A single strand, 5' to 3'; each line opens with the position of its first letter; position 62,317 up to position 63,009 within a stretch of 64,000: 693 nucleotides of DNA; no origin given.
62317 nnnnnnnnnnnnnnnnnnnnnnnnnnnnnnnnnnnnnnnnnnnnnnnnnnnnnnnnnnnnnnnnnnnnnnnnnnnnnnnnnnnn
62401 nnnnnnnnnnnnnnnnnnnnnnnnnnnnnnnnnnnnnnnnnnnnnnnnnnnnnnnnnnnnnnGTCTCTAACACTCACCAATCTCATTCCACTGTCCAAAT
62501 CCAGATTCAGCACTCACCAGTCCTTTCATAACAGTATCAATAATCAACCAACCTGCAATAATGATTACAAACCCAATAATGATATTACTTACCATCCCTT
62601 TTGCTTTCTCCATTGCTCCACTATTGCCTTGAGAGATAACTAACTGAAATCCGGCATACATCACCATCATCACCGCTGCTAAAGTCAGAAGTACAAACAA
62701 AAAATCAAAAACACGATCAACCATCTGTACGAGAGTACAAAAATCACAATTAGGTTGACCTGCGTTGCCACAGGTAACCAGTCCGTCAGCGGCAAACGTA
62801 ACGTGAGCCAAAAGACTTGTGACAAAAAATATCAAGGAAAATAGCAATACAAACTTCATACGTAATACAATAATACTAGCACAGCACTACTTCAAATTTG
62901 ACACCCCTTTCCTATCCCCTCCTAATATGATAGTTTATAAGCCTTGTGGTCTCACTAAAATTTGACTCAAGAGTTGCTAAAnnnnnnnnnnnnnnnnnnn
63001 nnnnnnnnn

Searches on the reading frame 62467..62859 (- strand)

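Call 90: search_protein_families(library=pfam, proteins=[window:62467-62859:-], max_evalue=0.001)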
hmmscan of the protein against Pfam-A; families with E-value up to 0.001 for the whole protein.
window:62467-62859:- (130 aa): 1 family
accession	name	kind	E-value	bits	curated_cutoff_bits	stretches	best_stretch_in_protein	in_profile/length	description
PF18895.5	T4SS_pilin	-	1.5e-07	31.8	26.6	1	43-109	5-70/71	Type IV secretion system pilin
